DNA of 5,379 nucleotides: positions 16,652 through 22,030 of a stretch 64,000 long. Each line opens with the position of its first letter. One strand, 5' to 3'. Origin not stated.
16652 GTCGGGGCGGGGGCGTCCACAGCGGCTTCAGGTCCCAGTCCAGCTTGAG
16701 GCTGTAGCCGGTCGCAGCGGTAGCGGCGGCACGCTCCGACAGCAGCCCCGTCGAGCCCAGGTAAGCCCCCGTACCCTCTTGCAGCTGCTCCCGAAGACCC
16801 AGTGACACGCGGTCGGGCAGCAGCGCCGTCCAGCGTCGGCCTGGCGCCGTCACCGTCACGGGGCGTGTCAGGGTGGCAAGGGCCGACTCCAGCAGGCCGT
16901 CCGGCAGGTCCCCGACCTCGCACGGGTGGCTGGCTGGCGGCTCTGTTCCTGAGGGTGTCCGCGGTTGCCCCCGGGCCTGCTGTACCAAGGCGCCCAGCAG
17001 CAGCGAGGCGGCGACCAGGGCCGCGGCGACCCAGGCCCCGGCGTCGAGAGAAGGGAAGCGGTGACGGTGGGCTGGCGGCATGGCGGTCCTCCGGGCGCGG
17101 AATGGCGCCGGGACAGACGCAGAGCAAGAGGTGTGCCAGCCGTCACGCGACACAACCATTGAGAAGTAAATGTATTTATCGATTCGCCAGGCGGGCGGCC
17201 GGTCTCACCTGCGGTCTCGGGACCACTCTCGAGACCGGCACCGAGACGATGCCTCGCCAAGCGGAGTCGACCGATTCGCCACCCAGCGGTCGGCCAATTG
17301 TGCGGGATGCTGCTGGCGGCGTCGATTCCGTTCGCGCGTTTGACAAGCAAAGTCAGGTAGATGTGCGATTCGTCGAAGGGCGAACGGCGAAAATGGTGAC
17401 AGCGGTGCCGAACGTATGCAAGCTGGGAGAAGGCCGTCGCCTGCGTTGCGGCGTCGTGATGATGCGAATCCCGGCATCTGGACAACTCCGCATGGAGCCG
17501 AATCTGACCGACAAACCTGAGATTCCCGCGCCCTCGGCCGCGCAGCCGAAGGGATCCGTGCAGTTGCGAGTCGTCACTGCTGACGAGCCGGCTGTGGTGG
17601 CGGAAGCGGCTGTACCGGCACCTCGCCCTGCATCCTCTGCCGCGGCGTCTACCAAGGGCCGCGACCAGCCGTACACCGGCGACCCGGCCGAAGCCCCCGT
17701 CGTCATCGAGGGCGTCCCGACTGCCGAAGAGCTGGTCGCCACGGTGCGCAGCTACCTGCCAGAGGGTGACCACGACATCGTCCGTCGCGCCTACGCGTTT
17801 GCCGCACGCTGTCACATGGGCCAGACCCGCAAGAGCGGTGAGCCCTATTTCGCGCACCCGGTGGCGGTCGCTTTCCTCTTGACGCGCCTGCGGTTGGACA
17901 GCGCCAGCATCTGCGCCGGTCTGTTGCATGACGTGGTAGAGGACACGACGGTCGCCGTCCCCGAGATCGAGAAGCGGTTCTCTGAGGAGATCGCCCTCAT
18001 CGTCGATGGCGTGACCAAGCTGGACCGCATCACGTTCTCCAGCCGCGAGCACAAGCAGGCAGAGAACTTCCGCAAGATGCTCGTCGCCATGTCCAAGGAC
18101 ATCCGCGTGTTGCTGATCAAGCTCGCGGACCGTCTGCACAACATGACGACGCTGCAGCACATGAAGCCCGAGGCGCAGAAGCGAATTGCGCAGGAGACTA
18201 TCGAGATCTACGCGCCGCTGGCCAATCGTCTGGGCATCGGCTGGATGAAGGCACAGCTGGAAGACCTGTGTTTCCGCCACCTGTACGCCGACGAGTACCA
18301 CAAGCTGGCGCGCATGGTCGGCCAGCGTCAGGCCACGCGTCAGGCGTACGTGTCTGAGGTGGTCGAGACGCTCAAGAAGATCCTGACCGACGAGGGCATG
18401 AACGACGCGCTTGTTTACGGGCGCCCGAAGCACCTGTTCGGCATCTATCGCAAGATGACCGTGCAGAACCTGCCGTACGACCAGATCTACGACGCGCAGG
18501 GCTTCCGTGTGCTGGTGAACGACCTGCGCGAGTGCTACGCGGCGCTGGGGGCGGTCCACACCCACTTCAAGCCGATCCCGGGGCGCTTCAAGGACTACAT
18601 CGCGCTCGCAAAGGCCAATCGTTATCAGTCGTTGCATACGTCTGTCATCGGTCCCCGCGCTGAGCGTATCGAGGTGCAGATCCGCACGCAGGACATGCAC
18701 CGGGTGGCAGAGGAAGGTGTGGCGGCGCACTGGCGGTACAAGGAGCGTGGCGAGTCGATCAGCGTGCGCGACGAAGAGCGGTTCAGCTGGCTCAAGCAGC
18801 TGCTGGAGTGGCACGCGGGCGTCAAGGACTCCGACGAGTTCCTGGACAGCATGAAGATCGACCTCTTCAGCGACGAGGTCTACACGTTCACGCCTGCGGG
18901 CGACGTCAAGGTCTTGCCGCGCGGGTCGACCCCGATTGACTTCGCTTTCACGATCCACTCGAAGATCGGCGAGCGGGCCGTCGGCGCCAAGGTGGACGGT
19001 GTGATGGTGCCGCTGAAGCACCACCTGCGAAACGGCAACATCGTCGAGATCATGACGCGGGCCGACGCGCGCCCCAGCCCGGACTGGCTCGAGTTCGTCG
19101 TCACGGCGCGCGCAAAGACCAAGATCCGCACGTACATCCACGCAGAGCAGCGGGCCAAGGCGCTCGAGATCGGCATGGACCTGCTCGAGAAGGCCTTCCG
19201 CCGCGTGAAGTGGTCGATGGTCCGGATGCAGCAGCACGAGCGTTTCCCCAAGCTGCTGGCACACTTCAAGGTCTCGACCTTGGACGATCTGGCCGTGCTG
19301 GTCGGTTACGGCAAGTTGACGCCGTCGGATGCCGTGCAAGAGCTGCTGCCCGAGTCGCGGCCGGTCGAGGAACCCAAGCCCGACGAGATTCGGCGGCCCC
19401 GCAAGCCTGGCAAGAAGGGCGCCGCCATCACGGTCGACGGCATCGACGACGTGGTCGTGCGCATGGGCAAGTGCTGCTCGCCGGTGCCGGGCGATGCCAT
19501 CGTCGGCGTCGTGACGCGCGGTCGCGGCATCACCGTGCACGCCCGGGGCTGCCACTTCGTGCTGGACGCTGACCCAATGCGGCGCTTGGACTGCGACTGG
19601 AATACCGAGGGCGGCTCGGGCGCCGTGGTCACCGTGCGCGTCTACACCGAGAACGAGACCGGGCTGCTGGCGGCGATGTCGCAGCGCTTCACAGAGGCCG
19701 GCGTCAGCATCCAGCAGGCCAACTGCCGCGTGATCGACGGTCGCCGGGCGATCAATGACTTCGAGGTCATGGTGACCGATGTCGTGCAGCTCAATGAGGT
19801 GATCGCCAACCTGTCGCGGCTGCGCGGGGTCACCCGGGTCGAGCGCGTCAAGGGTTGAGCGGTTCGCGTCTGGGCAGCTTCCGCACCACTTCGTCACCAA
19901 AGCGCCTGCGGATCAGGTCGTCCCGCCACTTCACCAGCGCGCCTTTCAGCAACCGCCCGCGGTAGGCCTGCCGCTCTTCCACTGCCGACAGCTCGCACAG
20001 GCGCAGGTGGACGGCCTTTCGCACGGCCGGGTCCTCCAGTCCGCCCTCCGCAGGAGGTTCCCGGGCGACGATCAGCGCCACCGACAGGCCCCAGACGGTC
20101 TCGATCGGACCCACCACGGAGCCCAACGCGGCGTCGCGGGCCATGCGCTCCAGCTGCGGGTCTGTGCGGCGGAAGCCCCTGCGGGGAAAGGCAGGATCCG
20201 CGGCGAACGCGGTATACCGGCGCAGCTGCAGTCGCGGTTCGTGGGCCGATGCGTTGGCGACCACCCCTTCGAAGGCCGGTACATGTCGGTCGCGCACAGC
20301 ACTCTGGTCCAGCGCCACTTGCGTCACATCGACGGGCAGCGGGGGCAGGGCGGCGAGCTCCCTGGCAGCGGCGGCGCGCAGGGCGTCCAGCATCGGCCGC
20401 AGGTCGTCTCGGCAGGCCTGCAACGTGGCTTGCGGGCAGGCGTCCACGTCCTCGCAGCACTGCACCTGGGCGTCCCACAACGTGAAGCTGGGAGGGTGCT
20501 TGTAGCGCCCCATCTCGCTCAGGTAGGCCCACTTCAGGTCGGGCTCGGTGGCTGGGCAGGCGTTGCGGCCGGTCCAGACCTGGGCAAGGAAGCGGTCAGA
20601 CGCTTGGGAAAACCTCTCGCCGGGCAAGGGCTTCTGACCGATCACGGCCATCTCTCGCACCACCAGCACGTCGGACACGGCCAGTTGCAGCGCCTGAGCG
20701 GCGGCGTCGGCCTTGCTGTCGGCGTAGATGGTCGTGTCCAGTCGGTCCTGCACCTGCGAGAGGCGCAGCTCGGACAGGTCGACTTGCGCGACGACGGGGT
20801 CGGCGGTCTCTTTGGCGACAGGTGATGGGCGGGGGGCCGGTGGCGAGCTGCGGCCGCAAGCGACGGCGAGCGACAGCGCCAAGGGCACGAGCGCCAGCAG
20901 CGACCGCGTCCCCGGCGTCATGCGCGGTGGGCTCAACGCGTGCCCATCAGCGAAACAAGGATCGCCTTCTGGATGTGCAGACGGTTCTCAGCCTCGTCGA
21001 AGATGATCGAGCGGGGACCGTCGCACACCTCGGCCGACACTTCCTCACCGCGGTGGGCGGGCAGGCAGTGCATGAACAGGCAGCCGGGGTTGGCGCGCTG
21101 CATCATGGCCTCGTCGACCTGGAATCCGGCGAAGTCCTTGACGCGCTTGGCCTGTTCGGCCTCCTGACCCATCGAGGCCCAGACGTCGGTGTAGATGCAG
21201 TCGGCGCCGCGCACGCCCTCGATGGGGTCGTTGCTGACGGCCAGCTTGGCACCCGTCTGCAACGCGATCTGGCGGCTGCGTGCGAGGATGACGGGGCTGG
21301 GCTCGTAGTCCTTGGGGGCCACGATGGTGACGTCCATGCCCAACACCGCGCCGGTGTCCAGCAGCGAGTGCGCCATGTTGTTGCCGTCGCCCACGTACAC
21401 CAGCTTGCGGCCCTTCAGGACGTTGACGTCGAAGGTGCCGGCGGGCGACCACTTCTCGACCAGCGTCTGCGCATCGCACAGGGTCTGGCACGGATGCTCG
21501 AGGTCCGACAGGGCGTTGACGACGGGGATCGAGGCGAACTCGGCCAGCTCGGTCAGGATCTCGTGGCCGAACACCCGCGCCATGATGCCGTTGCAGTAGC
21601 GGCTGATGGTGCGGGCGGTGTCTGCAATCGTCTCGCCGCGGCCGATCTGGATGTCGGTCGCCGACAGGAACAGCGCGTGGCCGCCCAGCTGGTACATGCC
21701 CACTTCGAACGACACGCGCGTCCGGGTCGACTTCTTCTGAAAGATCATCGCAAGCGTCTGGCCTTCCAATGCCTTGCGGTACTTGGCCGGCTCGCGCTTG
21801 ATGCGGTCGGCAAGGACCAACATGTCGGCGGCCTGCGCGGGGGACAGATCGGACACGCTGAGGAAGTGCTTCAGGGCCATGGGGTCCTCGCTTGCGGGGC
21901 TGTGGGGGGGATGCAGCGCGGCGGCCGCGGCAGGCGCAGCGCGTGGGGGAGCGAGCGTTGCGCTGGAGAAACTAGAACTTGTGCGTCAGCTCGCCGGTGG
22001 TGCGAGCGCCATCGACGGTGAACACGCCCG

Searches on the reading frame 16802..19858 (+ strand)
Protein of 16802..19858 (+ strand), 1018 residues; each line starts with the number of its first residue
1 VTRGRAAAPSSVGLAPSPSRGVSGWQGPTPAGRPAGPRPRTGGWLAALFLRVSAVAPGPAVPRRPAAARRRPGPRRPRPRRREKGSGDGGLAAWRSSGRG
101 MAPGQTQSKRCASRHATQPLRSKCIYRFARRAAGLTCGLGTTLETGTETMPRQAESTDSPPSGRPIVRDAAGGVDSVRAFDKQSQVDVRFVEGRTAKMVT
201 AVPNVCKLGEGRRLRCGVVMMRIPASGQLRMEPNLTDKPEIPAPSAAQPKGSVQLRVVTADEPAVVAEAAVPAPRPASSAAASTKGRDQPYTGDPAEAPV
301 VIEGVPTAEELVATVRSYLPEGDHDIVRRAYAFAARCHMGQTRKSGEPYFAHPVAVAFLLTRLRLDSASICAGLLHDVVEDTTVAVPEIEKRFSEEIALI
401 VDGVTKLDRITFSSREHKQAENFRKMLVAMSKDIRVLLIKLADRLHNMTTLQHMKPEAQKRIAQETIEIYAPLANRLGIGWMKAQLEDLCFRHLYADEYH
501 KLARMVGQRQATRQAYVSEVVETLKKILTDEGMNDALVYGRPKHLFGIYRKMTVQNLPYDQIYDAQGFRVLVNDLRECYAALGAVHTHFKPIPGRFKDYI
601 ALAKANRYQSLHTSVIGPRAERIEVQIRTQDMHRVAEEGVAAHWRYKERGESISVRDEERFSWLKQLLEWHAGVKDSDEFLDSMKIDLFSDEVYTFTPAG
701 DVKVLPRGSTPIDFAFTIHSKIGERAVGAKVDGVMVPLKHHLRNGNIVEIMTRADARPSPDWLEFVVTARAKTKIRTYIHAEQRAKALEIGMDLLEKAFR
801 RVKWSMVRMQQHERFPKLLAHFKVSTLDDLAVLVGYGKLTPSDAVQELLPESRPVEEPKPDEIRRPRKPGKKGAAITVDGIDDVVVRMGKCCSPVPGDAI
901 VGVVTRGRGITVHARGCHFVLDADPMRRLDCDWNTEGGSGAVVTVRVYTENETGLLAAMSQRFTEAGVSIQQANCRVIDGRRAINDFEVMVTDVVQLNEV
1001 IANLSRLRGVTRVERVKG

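Call 68: search_protein_families(library=pfam, proteins=[window:16802-19858:+], max_evalue=0.001)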
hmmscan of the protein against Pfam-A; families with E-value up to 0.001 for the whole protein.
window:16802-19858:+ (1018 aa): 7 families
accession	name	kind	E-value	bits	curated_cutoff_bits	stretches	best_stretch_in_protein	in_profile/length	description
PF13328.12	HD_4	-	1.1e-53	181.6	27.2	1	330-479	1-155/156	HD domain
PF04607.23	RelA_SpoT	-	2.5e-37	128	27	1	540-650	1-112/113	Region found in RelA / SpoT proteins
PF02824.27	TGS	-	4.9e-19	68.6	22.2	1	693-752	1-60/60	TGS domain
PF19296.4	RelA_AH_RIS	-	4.4e-14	53.4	23.8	1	764-913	2-168/185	RelA/SpoT, AH and RIS domains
PF13291.12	ACT_4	-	1.1e-12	48.9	27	1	943-1015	7-80/80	ACT domain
PF01966.28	HD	-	8.8e-11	42.6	22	1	349-448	1-116/116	HD domain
PF01842.31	ACT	-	1.5e-05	25.1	27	1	943-1006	1-63/66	ACT domain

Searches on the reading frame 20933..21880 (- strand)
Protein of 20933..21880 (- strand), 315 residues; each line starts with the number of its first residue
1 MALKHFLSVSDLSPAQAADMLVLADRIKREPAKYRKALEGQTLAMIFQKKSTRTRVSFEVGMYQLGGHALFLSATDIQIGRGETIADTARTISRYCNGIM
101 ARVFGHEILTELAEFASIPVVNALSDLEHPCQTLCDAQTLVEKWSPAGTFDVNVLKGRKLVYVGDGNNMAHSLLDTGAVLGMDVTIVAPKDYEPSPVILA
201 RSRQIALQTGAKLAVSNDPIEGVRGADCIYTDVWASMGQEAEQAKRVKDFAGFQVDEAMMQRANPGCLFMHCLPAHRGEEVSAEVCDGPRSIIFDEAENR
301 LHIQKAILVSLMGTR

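Call 42: search_protein_families(library=pfam, proteins=[window:20933-21880:-], max_evalue=0.001)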
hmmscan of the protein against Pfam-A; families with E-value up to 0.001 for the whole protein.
window:20933-21880:- (315 aa): 2 families
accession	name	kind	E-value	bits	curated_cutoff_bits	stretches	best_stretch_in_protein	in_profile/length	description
PF00185.30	OTCace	-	5.3e-60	202.5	29.4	1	156-310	1-156/157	Aspartate/ornithine carbamoyltransferase, Asp/Orn binding domain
PF02729.26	OTCace_N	-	5.9e-50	169.7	29.9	1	4-142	1-148/148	Aspartate/ornithine carbamoyltransferase, carbamoyl-P binding domain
